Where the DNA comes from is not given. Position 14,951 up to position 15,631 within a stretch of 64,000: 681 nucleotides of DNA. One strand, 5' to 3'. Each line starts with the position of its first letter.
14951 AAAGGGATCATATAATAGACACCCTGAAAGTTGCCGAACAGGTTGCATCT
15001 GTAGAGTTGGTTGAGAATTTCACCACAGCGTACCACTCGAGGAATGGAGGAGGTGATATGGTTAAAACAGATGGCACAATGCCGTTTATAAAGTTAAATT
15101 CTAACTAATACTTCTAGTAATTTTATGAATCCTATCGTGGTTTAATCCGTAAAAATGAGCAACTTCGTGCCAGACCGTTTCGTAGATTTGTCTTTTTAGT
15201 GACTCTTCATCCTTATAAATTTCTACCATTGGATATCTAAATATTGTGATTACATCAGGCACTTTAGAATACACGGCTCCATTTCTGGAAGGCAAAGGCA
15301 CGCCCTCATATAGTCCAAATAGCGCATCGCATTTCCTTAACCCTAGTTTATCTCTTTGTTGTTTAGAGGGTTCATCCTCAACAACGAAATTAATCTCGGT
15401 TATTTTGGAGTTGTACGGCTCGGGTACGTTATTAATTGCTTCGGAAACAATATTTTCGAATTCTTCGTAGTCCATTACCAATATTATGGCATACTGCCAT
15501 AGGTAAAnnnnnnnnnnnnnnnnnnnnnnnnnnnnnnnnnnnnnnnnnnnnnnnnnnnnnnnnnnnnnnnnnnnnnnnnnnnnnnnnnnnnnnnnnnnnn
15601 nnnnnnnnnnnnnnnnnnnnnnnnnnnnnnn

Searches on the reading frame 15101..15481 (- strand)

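Call 3: search_protein_families(library=pfam, proteins=[window:15101-15481:-], max_evalue=1)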
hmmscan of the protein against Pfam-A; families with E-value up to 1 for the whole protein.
window:15101-15481:- (126 aa): 5 families
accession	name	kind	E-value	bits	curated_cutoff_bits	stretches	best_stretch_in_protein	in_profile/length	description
PF06262.17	Zincin_1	-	1.1e-23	83.4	22.4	1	28-121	2-95/97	Zincin-like metallopeptidase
PF18818.7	MPTase-PolyVal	-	0.021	15.4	27.5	1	66-118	18-62/126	Zincin-like metallopeptidase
PF07998.17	Peptidase_M54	-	0.056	13.9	24.4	1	89-115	134-161/194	Peptidase family M54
PF13688.12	Reprolysin_5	-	0.066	13.9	27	1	98-117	140-159/196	Metallo-peptidase family M12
PF13582.12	Reprolysin_3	-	0.1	13.6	22.4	1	89-116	96-123/123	Metallo-peptidase family M12B Reprolysin-like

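Call 4: search_protein_families(library=ncbifam, proteins=[window:15101-15481:-], max_evalue=1)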
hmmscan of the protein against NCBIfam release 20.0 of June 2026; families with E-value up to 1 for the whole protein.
window:15101-15481:- (126 aa): 1 family
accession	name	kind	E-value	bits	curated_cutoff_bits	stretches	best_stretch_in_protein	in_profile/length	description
NF033823.0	archmetzin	subfamily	0.0027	17.7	145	1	78-115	99-138/170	archaemetzincin family Zn-dependent metalloprotease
